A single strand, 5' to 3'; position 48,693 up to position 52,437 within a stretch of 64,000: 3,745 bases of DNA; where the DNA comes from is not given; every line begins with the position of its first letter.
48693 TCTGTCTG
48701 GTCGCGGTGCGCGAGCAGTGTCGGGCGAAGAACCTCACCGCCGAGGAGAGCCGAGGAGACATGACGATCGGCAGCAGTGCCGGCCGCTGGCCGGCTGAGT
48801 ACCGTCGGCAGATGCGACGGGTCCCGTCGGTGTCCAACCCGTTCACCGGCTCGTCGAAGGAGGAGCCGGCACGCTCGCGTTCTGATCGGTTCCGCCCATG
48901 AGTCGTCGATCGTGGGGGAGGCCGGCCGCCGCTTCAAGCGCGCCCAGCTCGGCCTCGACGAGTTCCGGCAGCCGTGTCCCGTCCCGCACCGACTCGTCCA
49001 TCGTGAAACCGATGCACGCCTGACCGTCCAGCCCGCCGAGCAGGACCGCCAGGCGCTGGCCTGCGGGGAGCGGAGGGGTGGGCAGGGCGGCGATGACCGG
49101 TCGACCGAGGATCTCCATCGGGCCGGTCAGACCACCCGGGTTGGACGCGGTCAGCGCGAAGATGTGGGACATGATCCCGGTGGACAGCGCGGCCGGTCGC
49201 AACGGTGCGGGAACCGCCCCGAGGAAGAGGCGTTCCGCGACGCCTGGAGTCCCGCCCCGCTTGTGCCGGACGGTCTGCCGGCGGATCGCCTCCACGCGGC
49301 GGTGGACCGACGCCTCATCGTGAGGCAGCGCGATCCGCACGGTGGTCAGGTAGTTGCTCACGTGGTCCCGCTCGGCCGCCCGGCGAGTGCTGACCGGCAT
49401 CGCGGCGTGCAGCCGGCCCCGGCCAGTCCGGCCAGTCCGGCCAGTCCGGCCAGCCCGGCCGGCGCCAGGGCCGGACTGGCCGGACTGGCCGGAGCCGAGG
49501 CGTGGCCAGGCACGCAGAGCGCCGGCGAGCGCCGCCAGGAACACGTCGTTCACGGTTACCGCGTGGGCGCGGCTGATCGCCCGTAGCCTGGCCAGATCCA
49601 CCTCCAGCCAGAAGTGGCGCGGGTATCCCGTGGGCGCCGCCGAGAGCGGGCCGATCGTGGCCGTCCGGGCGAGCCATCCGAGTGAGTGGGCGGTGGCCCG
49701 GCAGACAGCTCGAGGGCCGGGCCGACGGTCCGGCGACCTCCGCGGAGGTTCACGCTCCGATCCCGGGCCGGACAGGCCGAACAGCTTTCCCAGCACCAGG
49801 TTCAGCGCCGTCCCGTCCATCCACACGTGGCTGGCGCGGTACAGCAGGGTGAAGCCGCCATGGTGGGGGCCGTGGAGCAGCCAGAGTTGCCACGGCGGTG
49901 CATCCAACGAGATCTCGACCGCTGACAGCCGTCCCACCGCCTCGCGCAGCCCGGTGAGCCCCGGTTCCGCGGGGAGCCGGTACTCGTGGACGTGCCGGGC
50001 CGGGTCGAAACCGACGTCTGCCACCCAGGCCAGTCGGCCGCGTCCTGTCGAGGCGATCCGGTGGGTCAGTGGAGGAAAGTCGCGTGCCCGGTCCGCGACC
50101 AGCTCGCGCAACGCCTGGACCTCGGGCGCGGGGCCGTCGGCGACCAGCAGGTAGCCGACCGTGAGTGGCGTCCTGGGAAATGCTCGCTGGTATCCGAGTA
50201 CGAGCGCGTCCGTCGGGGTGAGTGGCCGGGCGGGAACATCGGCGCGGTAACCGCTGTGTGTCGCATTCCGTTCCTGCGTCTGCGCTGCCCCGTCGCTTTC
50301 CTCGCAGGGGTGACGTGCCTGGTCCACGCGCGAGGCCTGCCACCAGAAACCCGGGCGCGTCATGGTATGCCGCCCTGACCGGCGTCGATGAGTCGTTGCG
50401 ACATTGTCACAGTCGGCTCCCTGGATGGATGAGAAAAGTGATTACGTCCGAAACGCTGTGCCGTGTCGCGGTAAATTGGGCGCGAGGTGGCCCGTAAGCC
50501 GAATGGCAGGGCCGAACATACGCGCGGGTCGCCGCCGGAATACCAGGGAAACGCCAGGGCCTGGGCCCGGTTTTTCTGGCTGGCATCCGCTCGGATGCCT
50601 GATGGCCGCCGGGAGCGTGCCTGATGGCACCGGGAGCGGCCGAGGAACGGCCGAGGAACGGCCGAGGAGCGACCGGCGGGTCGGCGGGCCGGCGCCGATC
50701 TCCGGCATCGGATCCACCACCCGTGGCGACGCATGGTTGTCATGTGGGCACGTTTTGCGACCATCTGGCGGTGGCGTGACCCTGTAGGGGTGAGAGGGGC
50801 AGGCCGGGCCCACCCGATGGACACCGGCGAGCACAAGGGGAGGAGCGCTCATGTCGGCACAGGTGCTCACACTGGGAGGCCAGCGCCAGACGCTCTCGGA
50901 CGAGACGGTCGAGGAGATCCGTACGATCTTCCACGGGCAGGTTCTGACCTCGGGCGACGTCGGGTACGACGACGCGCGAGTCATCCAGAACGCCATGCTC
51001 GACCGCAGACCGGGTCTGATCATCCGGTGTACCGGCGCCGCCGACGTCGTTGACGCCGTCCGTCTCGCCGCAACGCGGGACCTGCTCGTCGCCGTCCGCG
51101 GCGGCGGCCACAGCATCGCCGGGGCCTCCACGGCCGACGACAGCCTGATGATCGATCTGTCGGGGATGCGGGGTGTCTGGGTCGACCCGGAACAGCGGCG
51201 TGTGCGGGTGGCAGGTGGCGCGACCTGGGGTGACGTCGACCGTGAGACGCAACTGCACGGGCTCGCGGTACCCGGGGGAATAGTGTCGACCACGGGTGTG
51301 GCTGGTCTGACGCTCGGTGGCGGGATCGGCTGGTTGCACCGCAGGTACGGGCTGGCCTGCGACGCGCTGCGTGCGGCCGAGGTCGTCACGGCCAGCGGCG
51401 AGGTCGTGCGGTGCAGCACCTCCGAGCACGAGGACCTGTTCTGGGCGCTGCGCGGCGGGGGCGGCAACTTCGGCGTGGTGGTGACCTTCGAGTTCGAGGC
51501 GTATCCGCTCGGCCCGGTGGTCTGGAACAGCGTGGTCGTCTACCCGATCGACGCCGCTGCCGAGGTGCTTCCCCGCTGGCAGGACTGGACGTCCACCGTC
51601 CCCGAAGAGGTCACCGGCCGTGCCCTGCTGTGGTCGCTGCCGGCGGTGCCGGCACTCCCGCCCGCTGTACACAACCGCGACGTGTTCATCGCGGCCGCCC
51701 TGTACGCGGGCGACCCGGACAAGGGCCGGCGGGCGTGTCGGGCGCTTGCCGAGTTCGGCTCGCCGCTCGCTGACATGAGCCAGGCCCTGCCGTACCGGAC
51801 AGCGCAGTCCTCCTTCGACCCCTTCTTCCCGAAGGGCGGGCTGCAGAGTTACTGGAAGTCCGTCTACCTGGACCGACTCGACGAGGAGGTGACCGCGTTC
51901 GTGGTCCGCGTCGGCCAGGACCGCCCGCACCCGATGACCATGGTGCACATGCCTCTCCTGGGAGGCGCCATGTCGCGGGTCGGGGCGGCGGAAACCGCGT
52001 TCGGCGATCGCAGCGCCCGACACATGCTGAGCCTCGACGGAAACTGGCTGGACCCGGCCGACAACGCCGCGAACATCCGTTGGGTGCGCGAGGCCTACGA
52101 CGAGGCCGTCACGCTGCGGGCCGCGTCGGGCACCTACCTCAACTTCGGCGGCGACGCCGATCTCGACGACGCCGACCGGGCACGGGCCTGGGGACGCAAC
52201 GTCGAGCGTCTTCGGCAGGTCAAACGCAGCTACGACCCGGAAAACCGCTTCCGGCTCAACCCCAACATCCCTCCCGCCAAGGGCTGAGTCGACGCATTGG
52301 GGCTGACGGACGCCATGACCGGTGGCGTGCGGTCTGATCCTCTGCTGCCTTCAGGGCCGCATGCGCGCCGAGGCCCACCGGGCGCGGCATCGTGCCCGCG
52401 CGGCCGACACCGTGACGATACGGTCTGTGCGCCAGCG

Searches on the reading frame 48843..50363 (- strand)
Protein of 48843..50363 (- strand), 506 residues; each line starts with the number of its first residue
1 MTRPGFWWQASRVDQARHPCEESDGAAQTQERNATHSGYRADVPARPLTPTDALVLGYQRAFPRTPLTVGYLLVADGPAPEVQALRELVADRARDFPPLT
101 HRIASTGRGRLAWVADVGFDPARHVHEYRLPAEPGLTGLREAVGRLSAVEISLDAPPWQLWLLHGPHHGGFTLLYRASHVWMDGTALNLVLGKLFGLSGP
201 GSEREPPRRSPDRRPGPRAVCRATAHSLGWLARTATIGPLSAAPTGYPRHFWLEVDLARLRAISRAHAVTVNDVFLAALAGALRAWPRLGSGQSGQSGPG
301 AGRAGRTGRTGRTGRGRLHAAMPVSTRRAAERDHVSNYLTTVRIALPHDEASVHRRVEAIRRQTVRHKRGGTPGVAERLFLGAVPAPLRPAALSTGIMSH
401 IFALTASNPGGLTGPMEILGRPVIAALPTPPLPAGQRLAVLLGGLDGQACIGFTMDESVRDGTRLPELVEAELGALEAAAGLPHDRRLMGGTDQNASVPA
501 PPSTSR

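Call 82: search_protein_families(library=pfam, proteins=[window:48843-50363:-], max_evalue=0.001)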
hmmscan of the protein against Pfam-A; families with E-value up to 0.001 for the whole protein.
window:48843-50363:- (506 aa): 2 families
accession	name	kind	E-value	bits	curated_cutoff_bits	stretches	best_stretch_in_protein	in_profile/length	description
PF03007.21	WS_DGAT_cat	-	1.5e-17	64.7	23.6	1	48-189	1-148/263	Wax ester synthase/diacylglycerol acyltransferase catalytic domain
PF06974.18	WS_DGAT_C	-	1.6e-06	28.6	20.7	1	337-476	3-144/145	WS/DGAT C-terminal domain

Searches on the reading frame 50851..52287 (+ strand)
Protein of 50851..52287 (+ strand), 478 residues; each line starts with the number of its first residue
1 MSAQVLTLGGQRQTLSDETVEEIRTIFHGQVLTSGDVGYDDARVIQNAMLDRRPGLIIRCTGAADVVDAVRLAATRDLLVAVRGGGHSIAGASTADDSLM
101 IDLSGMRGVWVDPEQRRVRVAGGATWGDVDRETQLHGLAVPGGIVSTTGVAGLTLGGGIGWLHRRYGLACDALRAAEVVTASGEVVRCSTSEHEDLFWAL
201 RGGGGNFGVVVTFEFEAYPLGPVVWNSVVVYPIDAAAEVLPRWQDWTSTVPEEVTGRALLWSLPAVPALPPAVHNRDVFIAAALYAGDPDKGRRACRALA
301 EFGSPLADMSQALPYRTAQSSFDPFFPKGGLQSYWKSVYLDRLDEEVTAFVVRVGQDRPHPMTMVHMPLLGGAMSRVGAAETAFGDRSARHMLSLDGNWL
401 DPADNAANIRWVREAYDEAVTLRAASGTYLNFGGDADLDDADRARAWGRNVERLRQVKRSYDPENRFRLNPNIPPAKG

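Call 82: search_protein_families(library=pfam, proteins=[window:50851-52287:+], max_evalue=0.001)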
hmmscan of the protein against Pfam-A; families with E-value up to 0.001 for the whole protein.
window:50851-52287:+ (478 aa): 2 families
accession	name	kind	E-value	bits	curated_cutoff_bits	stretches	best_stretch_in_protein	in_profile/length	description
PF01565.28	FAD_binding_4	-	4.2e-33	114.4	26.4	1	55-189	2-139/139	FAD binding domain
PF08031.17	BBE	-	6.7e-11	42.5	20.6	1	429-474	2-45/45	Berberine and berberine like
